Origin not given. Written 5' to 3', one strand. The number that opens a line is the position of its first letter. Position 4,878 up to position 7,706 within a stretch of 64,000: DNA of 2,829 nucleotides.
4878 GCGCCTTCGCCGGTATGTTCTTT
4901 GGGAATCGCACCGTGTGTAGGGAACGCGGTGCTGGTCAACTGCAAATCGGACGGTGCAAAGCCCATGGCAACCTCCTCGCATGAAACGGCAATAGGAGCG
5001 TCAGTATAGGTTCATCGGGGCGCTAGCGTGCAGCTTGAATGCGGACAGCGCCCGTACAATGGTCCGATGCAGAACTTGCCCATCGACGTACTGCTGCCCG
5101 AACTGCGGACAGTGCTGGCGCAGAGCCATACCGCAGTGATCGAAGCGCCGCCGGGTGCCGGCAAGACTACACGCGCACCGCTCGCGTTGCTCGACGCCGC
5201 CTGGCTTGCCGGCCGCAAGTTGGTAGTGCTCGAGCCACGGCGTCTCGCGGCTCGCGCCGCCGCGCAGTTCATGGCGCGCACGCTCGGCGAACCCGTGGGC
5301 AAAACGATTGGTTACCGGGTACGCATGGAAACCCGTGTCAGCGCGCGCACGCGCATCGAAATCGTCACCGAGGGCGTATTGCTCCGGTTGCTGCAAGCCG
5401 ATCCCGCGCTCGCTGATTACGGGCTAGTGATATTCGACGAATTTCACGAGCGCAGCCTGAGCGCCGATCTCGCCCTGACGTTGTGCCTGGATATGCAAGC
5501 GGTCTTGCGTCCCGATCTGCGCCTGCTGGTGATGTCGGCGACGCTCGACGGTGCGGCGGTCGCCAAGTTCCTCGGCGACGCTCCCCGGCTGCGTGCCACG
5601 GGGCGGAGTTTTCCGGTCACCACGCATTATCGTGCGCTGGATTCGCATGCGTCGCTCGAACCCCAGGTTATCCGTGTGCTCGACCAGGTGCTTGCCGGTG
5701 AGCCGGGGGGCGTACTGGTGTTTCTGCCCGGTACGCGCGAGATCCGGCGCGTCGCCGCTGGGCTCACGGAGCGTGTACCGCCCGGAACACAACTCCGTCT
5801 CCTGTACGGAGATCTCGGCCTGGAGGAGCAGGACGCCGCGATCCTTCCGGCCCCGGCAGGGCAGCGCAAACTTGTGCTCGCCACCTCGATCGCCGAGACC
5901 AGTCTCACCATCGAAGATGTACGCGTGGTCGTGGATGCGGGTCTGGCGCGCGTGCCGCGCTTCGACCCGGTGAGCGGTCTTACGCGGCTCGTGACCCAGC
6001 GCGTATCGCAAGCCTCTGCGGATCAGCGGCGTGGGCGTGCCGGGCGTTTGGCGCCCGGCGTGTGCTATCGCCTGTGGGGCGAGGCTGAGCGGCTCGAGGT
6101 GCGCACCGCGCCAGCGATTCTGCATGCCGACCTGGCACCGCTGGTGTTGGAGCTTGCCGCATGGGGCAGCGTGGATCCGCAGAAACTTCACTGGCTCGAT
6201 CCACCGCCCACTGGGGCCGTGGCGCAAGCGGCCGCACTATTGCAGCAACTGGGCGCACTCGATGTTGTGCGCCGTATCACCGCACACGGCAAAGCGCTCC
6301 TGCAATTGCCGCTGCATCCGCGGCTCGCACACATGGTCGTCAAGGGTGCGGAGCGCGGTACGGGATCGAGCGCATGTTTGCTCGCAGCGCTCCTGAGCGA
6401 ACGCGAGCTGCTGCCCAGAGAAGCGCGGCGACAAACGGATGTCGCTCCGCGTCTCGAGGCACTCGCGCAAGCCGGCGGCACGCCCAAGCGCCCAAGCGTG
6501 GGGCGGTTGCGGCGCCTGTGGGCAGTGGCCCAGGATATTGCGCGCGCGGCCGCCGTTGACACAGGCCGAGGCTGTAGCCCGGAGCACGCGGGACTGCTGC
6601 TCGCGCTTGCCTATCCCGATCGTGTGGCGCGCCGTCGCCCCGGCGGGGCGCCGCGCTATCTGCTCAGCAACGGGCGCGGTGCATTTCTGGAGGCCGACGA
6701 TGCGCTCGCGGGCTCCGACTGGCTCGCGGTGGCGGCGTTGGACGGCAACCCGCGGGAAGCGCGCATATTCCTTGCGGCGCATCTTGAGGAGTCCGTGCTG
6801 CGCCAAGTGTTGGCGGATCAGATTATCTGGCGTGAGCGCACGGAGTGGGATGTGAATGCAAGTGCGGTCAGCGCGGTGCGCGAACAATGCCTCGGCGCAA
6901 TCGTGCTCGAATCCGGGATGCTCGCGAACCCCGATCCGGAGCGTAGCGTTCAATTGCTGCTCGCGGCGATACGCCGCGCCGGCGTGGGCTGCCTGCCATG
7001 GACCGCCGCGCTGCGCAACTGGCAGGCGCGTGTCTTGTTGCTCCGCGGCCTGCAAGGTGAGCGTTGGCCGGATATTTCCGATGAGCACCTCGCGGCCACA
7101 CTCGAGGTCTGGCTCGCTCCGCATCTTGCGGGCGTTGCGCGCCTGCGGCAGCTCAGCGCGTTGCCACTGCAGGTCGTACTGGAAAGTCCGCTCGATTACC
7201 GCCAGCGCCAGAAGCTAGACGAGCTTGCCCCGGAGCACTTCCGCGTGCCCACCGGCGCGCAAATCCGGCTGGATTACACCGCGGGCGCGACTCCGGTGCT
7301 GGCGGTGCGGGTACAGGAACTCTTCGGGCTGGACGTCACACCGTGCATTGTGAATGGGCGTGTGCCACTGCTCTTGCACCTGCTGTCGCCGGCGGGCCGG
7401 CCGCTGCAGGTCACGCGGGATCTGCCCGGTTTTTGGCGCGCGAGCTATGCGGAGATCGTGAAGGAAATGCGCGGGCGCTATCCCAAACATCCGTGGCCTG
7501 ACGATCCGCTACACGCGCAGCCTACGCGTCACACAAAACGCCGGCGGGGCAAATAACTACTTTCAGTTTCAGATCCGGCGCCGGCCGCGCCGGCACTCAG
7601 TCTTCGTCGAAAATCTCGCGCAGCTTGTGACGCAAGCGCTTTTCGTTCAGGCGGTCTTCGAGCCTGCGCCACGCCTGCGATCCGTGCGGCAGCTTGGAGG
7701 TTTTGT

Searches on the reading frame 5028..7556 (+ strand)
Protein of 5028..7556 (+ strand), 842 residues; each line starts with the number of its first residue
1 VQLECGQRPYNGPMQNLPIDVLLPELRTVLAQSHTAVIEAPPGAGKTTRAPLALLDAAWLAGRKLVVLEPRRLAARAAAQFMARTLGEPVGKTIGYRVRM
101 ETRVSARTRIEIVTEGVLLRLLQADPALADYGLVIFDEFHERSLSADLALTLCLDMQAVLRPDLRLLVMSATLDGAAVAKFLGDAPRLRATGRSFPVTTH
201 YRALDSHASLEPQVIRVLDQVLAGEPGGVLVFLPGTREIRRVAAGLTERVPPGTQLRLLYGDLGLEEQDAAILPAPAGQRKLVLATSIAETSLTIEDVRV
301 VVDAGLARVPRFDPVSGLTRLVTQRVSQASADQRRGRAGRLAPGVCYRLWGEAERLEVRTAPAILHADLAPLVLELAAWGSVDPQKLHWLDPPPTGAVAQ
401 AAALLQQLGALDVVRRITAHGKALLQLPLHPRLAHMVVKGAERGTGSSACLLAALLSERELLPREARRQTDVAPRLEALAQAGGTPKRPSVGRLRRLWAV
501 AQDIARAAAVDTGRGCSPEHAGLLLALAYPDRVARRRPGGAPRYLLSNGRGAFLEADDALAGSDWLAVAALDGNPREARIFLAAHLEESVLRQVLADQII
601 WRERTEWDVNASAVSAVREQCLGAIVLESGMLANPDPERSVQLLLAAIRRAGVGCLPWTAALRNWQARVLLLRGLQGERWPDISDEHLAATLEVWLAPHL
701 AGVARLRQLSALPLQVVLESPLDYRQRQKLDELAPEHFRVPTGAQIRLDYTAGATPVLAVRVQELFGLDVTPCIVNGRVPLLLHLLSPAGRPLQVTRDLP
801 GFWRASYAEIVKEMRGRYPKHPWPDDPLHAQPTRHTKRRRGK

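Call 76: search_protein_families(library=pfam, proteins=[window:5028-7556:+], max_evalue=1e-12)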
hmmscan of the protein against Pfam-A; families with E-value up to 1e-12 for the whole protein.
window:5028-7556:+ (842 aa): 1 family
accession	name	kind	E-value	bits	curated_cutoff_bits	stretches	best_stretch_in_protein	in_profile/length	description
PF08482.15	HrpB_C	-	7.8e-53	178.8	25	1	695-827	1-133/133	ATP-dependent helicase C-terminal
